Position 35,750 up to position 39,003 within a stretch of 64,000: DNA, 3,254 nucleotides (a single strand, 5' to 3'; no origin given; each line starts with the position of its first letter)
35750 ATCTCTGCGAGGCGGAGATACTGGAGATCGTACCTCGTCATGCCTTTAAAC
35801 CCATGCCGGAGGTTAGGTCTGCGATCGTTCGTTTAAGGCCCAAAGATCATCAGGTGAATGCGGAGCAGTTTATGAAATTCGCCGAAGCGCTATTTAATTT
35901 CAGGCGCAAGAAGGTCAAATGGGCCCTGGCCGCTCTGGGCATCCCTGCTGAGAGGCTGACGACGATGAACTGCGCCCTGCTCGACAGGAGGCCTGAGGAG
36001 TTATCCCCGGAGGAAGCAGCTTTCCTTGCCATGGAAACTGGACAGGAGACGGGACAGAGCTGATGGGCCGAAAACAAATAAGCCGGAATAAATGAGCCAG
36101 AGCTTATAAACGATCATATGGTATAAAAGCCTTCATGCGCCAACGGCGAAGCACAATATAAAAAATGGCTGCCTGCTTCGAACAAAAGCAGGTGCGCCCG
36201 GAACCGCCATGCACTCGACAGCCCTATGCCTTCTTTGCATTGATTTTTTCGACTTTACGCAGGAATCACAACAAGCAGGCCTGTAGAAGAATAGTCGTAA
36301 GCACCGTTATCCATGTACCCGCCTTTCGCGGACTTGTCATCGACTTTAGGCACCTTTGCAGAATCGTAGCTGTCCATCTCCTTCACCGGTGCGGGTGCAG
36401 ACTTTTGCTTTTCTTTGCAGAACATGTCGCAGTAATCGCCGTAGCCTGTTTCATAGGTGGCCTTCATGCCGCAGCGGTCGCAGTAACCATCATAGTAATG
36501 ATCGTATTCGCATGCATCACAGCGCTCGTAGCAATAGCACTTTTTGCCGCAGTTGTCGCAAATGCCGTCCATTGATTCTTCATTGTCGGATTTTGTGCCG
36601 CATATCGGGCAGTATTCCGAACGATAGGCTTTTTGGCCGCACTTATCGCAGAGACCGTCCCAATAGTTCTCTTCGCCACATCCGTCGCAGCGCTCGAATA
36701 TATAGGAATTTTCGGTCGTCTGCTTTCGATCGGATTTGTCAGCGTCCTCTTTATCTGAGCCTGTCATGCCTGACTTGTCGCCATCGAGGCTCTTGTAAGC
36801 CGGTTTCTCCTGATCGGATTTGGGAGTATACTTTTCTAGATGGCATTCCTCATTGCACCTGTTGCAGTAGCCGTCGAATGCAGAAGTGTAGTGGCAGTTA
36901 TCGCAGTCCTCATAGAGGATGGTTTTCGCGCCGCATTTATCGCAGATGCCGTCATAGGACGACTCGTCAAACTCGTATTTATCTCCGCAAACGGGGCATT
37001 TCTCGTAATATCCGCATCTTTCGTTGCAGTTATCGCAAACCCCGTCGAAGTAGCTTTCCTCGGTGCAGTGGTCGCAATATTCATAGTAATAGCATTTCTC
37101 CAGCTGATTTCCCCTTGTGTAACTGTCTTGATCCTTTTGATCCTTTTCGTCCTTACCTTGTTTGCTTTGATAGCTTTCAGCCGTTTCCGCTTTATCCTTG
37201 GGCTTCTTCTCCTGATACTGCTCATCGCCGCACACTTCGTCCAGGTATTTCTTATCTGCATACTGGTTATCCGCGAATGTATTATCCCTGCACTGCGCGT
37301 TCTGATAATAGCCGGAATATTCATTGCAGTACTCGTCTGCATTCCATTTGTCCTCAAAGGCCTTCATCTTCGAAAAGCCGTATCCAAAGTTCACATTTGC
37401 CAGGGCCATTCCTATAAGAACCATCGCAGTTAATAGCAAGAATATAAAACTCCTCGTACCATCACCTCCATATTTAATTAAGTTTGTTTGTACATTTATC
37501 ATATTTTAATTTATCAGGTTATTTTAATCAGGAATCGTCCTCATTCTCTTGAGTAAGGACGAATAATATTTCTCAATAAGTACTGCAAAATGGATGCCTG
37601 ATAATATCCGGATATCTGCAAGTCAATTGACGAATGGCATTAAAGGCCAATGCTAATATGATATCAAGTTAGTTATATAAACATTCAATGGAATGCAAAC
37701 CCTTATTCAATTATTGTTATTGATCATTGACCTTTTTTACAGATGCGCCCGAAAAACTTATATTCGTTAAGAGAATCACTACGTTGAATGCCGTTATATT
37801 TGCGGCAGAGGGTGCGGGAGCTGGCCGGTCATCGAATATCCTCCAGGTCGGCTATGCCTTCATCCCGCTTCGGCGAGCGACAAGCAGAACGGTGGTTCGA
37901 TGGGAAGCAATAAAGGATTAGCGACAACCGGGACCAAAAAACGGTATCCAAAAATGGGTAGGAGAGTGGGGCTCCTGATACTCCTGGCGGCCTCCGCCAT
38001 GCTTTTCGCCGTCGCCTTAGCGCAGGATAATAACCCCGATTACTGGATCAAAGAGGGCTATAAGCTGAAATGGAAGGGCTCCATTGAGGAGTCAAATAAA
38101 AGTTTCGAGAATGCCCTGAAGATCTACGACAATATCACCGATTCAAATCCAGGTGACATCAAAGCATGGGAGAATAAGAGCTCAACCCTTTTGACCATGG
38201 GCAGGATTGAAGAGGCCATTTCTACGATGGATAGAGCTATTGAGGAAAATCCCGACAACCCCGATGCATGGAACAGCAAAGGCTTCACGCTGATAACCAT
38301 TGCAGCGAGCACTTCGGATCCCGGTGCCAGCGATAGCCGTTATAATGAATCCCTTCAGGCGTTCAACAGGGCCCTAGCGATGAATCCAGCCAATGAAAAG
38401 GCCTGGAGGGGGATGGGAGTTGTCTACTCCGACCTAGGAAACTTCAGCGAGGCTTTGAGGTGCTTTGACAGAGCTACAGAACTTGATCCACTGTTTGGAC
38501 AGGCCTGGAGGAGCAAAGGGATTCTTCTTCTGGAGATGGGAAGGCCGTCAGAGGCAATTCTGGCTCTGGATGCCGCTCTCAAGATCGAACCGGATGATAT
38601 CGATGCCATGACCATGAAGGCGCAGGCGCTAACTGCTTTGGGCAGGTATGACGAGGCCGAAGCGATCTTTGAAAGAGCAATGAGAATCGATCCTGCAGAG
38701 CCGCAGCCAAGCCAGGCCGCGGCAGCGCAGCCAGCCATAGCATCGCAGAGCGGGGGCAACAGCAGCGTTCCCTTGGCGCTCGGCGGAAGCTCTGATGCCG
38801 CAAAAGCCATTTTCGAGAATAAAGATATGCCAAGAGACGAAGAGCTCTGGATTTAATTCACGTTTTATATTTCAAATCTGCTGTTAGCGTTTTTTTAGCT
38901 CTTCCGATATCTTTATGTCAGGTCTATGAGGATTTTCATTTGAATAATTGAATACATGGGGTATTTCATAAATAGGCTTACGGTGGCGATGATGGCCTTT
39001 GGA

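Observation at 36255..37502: Membrane-anchored protein built from a duplicated triplet of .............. knuckles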

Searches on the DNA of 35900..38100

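Call 73: search_rna_families(source=window, start=35900, end=38100, threshold=evalue, max_evalue=1)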
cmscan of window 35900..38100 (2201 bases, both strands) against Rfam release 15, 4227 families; matches with E-value up to 1: 0.
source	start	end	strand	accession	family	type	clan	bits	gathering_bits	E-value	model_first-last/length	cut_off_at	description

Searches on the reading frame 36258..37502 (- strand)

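Call 4: search_protein_families(library=pfam, proteins=[window:36258-37502:-], max_evalue=10)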
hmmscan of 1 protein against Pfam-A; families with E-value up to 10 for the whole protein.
window:36258-37502:- (415 aa): 3 families
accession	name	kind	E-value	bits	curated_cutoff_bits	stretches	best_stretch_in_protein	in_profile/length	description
PF05191.20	ADK_lid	-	0.0062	16.8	26.6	1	169-195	4-32/36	Adenylate kinase, active site lid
PF18912.6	DZR_2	-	0.024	14.9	27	2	271-318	9-55/56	Double zinc ribbon domain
PF12438.13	DUF3679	-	0.28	11.4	22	1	23-52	8-33/56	Protein of unknown function (DUF3679)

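Call 5: search_protein_families(library=ncbifam, proteins=[window:36258-37502:-], max_evalue=10)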
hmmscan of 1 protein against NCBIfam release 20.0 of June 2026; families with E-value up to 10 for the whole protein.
window:36258-37502:- (415 aa): 1 family
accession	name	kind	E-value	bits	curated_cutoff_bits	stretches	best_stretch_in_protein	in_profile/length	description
NF047413.1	heterocyst_PatX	equivalog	0.21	12.4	30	1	20-131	5-63/69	heterocyst-inhibiting protein PatX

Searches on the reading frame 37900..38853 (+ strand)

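Call 59: search_protein_families(library=pfam, proteins=[window:37900-38853:+], max_evalue=0.01)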
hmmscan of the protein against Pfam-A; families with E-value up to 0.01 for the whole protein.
window:37900-38853:+ (318 aa): 33 families (the best 25 are shown)
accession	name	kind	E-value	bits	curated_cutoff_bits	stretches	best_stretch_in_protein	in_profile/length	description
PF07719.23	TPR_2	-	2.4e-35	118.1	27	4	167-197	2-32/34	Tetratricopeptide repeat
PF14559.12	TPR_19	-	4.9e-33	113.7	25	3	210-274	1-65/68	Tetratricopeptide repeat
PF00515.34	TPR_1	-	3.2e-32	109.5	27.8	3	167-197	2-32/34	Tetratricopeptide repeat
PF13428.12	TPR_14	-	3.7e-31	104.8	23.5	4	201-243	2-44/44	Tetratricopeptide repeat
PF13431.12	TPR_17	-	2.8e-30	102.5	24.4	4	223-255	2-34/34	Tetratricopeptide repeat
PF13181.12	TPR_8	-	6.1e-30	101.2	25.7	3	235-266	2-33/34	Tetratricopeptide repeat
PF13432.12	TPR_16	-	7e-29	100.3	32.7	3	206-268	3-65/65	Tetratricopeptide repeat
PF13414.12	TPR_11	-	2.8e-25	88.2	26.8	2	147-180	9-42/42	TPR repeat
PF13371.12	TPR_9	-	2.1e-23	82.5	35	3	65-123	7-65/73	Tetratricopeptide repeat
PF13424.12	TPR_12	-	4.7e-20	72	30.1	4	201-265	4-76/77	Tetratricopeptide repeat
PF13176.12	TPR_7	-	1.8e-15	56.1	27.9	1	239-268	4-33/36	Tetratricopeptide repeat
PF23914.1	TPR_CcmH_CycH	-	3.8e-12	46.8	42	2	201-267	51-120/158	Cytochrome c-type biogenesis protein H TPR domain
PF13374.12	TPR_10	-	6.1e-12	45.6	27.5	1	235-263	3-31/42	Tetratricopeptide repeat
PF12895.13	ANAPC3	-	2e-11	44.4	27.2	1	210-259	33-81/82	Anaphase-promoting complex, cyclosome, subunit 3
PF01239.28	PPTA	-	2.9e-11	42.8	29.5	1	103-130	1-28/32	Protein prenyltransferase alpha subunit repeat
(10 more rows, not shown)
